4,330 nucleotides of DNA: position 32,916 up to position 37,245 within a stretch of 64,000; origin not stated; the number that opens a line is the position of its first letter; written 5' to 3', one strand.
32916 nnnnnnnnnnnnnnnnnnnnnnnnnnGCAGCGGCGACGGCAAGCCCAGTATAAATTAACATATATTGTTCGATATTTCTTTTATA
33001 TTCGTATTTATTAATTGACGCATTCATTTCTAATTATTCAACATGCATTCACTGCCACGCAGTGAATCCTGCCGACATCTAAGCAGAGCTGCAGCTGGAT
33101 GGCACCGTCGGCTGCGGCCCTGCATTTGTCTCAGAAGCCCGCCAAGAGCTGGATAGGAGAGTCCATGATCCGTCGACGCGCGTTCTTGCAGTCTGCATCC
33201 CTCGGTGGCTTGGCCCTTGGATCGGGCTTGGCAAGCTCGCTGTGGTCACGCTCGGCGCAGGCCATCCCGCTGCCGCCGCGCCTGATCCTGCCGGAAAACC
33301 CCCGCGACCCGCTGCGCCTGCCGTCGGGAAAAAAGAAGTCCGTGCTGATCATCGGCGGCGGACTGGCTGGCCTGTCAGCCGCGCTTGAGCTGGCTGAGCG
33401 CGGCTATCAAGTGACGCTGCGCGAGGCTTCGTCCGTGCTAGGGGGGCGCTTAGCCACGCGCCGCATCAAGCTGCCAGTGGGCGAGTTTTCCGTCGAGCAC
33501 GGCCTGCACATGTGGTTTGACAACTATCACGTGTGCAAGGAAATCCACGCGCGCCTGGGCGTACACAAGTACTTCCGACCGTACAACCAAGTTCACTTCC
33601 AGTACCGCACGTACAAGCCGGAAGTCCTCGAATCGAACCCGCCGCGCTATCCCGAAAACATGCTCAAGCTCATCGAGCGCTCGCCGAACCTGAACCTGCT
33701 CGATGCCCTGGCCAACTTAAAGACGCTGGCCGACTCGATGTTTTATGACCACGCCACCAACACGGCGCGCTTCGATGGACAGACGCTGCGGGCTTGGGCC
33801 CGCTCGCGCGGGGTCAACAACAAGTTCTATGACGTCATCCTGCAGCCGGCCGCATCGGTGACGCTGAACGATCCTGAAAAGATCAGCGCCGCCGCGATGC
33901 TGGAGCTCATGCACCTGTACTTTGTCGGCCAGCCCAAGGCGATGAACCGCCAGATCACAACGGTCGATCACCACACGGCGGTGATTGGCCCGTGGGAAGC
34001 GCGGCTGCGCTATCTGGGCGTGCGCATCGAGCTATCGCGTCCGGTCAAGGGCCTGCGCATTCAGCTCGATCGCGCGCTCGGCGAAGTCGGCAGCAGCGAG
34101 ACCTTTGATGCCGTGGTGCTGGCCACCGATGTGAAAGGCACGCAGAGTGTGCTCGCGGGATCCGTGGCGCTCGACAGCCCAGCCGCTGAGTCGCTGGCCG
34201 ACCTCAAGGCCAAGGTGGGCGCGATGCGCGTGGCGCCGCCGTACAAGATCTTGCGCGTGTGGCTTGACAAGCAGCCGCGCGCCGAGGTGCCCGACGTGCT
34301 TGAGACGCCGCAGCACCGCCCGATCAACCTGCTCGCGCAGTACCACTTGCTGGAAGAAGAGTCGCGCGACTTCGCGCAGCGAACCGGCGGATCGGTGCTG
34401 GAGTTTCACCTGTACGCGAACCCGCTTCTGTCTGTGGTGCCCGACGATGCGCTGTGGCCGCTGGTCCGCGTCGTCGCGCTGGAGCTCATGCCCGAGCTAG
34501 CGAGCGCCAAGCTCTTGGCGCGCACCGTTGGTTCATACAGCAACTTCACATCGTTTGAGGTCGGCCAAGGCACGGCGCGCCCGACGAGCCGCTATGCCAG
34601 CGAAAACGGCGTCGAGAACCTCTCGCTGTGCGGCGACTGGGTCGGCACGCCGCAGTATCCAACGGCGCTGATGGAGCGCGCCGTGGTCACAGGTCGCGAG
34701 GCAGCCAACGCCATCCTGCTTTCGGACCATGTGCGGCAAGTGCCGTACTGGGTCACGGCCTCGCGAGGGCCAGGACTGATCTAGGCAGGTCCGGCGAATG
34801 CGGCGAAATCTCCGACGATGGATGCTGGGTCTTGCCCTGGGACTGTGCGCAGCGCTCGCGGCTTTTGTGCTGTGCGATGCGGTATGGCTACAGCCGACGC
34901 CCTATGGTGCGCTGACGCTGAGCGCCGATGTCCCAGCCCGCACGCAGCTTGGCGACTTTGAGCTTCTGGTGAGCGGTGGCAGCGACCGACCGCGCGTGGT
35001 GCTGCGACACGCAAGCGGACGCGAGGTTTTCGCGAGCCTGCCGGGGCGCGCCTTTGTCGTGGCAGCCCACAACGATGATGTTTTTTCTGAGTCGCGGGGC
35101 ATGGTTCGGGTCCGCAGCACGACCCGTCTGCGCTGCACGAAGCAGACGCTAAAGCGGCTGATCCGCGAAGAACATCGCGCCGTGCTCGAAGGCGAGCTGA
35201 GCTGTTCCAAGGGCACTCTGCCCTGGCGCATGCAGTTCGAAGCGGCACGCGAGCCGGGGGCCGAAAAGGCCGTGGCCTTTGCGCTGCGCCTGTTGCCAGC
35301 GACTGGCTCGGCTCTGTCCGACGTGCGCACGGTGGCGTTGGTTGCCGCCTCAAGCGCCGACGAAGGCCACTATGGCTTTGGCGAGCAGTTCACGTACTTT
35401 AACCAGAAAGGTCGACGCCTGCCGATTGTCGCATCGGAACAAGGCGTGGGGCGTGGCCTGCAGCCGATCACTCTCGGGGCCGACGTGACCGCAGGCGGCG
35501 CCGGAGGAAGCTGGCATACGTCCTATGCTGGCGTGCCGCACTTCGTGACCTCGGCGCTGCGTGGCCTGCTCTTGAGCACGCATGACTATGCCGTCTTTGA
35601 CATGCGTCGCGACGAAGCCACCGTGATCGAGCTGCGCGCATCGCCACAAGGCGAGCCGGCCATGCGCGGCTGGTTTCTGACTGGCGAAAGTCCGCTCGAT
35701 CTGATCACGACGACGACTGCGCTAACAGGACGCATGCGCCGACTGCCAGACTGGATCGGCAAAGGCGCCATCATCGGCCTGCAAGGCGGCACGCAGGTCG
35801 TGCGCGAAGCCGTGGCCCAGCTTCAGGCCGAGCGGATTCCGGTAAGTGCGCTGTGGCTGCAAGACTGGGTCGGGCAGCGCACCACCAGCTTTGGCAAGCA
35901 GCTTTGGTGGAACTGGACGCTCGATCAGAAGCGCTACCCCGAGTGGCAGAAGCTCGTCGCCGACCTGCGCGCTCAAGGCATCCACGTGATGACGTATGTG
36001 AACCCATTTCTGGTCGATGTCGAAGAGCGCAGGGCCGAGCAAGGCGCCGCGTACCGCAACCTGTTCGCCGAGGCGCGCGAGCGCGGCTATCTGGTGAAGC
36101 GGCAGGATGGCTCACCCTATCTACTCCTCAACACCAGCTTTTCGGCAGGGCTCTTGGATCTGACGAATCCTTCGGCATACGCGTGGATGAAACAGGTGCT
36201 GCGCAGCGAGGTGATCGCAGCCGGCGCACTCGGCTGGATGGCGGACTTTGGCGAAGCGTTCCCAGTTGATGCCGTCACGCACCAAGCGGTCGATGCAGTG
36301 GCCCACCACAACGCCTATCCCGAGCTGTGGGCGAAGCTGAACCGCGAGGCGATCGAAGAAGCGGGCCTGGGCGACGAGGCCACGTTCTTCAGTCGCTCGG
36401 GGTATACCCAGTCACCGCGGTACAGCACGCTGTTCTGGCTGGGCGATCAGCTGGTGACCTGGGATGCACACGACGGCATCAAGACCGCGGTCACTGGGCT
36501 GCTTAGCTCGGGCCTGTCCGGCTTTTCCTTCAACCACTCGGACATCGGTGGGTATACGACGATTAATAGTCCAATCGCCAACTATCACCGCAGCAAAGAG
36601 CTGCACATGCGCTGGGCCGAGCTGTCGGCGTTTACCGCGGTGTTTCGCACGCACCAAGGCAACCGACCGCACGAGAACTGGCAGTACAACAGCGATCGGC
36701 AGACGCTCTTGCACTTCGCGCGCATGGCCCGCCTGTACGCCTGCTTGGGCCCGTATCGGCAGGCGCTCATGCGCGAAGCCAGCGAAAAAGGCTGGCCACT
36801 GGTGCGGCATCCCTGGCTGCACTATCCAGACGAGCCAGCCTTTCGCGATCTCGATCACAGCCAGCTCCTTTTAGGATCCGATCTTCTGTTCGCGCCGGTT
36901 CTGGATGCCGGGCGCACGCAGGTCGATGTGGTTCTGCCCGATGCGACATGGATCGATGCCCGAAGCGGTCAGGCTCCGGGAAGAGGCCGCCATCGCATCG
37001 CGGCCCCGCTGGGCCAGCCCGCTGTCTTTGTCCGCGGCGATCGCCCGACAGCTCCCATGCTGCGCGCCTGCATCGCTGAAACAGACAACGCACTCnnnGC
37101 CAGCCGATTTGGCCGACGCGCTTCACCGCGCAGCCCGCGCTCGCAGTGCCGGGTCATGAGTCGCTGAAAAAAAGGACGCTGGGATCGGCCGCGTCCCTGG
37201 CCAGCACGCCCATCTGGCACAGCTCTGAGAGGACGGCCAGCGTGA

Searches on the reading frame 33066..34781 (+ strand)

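Call 32: search_protein_families(library=pfam, proteins=[window:33066-34781:+], max_evalue=0.001)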
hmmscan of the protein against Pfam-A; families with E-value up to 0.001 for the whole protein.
window:33066-34781:+ (572 aa): 10 families
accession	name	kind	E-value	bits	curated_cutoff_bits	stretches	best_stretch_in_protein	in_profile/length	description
PF01593.30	Amino_oxidase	-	2.1e-22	80.5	19.8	1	100-551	1-443/443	Flavin containing amine oxidoreductase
PF13450.12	NAD_binding_8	-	1.2e-12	48.4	21.9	1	95-160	1-64/68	NAD(P)-binding Rossmann-like domain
PF01266.30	DAO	-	4.9e-11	43.2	27.9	1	93-126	2-35/353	FAD dependent oxidoreductase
PF12831.13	FAD_oxidored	-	6.4e-08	32.7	27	1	93-189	2-91/416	FAD dependent oxidoreductase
PF00890.30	FAD_binding_2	-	8.8e-08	32.2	20.4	1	93-130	2-39/414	FAD binding domain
PF07992.20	Pyr_redox_2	-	7e-06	26.1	26.1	1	92-125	2-31/291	Pyridine nucleotide-disulphide oxidoreductase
PF03486.20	HI0933_like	-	2.7e-05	24.2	50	1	92-129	2-39/244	HI0933-like protein Rossmann domain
PF01134.28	GIDA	-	4e-05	23.3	22.1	1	93-128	2-29/391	Glucose inhibited division protein A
PF01494.25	FAD_binding_3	-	4.3e-05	23.3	22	1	92-119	3-30/349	FAD binding domain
PF00070.33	Pyr_redox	-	0.00047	21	22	0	92-129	1-37/82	Pyridine nucleotide-disulphide oxidoreductase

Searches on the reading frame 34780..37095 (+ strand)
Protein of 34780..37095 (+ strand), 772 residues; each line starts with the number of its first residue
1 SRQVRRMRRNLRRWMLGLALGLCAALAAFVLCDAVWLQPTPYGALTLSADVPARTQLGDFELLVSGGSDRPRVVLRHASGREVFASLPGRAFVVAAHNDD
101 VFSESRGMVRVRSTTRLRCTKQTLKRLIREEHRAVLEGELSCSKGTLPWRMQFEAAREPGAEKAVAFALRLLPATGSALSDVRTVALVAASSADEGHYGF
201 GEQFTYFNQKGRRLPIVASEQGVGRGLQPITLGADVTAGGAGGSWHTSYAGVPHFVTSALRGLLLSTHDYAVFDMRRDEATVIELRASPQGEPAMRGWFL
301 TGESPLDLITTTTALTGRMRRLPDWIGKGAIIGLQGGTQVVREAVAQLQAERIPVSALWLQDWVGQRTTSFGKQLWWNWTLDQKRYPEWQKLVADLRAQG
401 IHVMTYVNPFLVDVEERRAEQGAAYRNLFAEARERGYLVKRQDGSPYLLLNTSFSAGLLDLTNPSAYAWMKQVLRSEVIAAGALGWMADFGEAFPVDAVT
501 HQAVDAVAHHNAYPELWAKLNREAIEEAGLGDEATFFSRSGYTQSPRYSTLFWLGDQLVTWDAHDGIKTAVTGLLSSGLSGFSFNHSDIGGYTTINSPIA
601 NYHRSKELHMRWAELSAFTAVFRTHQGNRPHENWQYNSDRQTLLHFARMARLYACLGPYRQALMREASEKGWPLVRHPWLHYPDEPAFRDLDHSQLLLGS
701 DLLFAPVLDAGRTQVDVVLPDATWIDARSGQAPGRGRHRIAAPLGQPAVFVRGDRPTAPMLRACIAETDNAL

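Call 32: search_protein_families(library=pfam, proteins=[window:34780-37095:+], max_evalue=0.001)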
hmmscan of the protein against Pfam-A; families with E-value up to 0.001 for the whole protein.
window:34780-37095:+ (772 aa): 2 families
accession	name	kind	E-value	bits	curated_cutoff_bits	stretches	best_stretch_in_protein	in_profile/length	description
PF01055.32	Glyco_hydro_31_2nd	-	5e-47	161.3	23.5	1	339-641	22-308/328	Glycosyl hydrolases family 31 TIM-barrel domain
PF21365.3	Glyco_hydro_31_3rd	-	9.9e-14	52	24.4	1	671-754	1-84/87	Glycosyl hydrolase family 31 C-terminal domain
